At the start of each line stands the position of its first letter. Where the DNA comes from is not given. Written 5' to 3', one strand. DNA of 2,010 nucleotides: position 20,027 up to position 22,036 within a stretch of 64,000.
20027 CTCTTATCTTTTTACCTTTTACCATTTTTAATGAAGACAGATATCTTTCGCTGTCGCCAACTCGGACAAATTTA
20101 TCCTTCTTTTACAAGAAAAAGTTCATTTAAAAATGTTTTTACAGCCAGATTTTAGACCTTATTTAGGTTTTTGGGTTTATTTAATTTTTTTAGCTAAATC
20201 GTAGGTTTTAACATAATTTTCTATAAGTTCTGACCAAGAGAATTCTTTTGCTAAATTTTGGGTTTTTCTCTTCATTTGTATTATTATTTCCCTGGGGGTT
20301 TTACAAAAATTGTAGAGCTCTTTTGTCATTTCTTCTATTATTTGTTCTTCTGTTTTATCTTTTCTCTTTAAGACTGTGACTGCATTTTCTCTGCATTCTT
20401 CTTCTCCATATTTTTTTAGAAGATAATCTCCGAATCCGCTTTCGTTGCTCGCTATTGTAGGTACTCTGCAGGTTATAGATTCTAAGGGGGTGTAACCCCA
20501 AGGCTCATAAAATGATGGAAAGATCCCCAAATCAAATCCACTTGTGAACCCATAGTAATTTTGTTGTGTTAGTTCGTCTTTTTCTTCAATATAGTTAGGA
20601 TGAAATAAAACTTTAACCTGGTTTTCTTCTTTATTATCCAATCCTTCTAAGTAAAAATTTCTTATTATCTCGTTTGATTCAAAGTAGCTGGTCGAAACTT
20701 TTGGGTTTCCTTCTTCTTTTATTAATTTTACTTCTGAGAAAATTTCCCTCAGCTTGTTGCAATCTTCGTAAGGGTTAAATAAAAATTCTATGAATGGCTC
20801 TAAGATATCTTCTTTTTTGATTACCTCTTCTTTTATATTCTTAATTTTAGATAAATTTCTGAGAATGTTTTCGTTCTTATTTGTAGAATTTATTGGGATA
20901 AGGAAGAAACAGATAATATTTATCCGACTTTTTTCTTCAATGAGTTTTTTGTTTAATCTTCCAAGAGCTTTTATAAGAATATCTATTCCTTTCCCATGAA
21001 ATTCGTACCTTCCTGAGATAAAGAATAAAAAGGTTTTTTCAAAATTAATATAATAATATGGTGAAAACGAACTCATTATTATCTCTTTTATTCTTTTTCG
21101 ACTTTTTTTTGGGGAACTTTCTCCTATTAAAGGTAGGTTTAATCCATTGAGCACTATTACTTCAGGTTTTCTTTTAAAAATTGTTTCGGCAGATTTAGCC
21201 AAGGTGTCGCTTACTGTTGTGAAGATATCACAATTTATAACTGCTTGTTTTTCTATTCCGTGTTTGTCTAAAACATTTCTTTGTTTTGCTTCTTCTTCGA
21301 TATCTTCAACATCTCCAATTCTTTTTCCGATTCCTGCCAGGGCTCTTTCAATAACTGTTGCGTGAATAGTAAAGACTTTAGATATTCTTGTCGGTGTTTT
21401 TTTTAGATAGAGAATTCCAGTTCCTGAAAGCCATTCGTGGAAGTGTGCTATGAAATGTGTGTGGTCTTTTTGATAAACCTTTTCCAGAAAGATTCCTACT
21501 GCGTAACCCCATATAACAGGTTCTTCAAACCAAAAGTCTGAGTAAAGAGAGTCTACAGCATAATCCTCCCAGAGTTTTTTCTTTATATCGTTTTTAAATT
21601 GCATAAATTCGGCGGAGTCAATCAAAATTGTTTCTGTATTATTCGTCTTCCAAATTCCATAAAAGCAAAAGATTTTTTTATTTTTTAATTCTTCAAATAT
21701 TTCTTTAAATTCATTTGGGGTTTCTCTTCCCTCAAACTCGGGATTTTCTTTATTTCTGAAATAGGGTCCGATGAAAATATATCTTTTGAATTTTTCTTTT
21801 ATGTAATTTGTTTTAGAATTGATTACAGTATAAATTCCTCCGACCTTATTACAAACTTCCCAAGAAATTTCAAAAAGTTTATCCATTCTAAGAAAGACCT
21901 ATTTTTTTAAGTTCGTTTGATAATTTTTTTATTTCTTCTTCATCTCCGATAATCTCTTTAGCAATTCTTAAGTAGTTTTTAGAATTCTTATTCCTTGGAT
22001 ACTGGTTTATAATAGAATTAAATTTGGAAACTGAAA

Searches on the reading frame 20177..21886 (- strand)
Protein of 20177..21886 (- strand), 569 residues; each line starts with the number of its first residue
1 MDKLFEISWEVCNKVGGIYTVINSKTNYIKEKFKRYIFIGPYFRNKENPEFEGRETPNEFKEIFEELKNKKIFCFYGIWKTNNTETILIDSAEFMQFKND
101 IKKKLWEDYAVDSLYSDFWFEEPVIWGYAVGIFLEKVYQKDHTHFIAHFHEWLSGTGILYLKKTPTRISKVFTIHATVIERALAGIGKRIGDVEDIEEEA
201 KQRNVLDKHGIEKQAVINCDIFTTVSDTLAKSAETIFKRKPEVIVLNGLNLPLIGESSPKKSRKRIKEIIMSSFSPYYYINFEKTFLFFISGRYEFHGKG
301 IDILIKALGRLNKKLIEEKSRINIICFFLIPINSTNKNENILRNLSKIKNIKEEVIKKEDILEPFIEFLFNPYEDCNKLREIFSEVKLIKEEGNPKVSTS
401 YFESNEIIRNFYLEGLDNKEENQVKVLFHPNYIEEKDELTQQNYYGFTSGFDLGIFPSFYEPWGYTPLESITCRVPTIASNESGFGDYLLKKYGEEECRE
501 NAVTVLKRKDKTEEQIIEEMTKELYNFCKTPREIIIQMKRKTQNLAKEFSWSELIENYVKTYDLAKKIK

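Call 12: search_protein_families(library=pfam, proteins=[window:20177-21886:-], max_evalue=0.001)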
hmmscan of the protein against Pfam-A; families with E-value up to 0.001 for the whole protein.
window:20177-21886:- (569 aa): 5 families
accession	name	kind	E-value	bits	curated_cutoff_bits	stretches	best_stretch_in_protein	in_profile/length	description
PF05693.19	Glycogen_syn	-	1.8e-99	334.5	27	1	6-565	1-582/639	Glycogen synthase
PF20706.3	GT4-conflict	-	7.1e-13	48.7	26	1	452-554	283-381/385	Family 4 Glycosyltransferase in conflict systems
PF00534.26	Glycos_transf_1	-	6.6e-11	42.5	26.4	1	417-489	66-131/172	Glycosyl transferases group 1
PF08323.17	Glyco_transf_5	-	2.3e-09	37.8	22.7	1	7-232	5-223/239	Starch synthase catalytic domain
PF13692.12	Glyco_trans_1_4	-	4.1e-05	24.3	27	0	447-489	73-115/142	Glycosyl transferases group 1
